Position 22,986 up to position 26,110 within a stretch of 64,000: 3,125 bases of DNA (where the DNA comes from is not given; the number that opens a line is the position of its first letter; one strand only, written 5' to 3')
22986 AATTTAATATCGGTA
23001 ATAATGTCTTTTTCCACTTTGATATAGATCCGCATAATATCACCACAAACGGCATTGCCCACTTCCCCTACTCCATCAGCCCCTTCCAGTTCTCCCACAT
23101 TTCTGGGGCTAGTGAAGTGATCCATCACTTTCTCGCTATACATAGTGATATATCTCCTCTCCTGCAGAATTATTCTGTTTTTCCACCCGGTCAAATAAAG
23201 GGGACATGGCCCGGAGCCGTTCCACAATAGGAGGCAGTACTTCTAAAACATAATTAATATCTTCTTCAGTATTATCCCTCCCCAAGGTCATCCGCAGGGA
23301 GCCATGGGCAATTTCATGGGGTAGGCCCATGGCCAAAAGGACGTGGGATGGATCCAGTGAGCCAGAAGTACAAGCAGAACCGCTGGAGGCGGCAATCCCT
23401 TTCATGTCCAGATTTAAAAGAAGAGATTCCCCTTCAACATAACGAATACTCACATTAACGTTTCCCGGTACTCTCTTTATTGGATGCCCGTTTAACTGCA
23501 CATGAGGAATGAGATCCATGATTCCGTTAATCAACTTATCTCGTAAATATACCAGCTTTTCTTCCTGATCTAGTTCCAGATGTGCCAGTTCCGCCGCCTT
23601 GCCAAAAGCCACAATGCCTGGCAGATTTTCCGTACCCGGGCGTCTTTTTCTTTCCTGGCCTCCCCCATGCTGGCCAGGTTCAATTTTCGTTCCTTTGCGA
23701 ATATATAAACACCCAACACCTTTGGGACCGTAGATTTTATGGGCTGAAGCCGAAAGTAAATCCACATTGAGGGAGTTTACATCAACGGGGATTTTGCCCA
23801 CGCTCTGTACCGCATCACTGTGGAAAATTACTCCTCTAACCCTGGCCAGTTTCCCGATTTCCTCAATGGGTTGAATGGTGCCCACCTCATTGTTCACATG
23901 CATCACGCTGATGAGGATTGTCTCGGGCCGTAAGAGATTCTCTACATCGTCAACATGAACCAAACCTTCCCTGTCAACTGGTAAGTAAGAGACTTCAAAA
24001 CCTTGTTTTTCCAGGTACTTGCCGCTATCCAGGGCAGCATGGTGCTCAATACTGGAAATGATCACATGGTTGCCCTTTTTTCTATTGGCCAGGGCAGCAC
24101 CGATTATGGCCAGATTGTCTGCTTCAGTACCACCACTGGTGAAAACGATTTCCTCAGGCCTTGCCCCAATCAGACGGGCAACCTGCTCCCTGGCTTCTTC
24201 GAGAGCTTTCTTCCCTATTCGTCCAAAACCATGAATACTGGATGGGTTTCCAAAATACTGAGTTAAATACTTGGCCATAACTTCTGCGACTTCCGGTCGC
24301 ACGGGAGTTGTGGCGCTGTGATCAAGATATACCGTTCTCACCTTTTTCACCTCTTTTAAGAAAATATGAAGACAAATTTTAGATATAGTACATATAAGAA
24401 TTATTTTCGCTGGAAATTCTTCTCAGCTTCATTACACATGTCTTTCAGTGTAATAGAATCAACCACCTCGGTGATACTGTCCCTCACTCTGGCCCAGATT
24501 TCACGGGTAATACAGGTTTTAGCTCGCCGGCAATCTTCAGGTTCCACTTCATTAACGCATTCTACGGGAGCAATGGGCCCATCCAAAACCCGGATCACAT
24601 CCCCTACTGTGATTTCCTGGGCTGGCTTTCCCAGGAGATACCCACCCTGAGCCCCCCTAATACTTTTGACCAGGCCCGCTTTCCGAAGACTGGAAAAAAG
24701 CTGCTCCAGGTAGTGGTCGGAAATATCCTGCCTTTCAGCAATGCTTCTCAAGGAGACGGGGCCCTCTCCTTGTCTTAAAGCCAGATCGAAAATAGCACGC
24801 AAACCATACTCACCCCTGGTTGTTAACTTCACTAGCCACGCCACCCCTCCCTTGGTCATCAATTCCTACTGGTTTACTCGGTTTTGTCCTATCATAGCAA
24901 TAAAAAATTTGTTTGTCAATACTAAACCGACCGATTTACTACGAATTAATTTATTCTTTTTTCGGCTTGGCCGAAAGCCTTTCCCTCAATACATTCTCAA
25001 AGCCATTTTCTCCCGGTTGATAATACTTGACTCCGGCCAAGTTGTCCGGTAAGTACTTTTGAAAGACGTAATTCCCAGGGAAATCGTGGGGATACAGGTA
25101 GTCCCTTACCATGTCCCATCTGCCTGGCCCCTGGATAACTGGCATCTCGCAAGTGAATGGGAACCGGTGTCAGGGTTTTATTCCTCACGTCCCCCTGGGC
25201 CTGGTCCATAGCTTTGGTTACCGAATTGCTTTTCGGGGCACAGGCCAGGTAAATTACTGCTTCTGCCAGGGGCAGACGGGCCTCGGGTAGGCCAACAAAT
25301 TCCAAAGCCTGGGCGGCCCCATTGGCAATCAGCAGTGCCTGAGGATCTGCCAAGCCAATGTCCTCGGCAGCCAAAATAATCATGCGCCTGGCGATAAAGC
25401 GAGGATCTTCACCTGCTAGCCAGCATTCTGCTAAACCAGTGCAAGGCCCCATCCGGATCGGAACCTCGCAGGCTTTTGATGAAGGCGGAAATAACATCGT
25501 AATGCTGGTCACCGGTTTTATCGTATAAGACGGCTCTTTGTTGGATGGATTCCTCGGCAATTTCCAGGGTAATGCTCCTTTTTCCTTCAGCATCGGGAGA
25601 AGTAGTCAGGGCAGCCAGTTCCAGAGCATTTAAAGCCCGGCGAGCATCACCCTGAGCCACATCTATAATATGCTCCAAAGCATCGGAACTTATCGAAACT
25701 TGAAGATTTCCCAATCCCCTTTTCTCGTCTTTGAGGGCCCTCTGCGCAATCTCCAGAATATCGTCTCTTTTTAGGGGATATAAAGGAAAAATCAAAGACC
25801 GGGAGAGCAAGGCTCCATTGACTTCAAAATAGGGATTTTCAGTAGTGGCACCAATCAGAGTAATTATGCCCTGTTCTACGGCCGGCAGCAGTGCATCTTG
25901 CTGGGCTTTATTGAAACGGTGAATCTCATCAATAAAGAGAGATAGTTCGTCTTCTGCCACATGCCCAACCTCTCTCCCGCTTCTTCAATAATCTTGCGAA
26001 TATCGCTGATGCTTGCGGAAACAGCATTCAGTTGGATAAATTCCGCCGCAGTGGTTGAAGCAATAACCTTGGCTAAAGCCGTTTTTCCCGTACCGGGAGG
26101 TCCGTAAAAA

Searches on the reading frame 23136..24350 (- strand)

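Call 35: search_protein_families(library=pfam, proteins=[window:23136-24350:-], max_evalue=1)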
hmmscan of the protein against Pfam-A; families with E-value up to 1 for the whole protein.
window:23136-24350:- (404 aa): 4 families
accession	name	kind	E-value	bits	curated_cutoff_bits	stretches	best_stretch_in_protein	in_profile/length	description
PF00266.25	Aminotran_5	-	4.8e-89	299.4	21.5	1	7-367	1-370/371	Aminotransferase class-V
PF01212.27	Beta_elim_lyase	-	4.3e-07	30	27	1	51-180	35-169/288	Beta-eliminating lyase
PF01041.23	DegT_DnrJ_EryC1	-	4e-05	23.4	19.8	1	55-185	31-151/360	DegT/DnrJ/EryC1/StrS aminotransferase family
PF01053.26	Cys_Met_Meta_PP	-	0.008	15.2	27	1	34-205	38-198/381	Cys/Met metabolism PLP-dependent enzyme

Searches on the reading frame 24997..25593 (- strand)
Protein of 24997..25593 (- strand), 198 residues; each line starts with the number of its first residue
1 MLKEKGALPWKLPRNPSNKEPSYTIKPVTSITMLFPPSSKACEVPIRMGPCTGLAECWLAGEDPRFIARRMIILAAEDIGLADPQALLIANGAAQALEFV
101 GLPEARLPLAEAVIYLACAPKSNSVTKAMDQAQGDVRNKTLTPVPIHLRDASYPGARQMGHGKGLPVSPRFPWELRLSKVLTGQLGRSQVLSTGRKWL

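Call 38: search_protein_families(library=pfam, proteins=[window:24997-25593:-], max_evalue=0.00001)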
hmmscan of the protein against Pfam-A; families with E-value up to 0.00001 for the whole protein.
window:24997-25593:- (198 aa): 1 family
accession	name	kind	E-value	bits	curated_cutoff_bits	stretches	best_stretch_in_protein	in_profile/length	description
PF12002.13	MgsA_C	-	5.6e-43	147.2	27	1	60-165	17-122/167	MgsA AAA+ ATPase C terminal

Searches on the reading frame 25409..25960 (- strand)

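Call 38: search_protein_families(library=pfam, proteins=[window:25409-25960:-], max_evalue=0.00001)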
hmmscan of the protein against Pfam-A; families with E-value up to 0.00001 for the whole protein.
window:25409-25960:- (183 aa): 1 family
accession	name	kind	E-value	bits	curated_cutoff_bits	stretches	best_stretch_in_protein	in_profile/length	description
PF16193.11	AAA_assoc_2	-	2e-31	108.5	34.3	1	85-165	2-81/81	AAA C-terminal domain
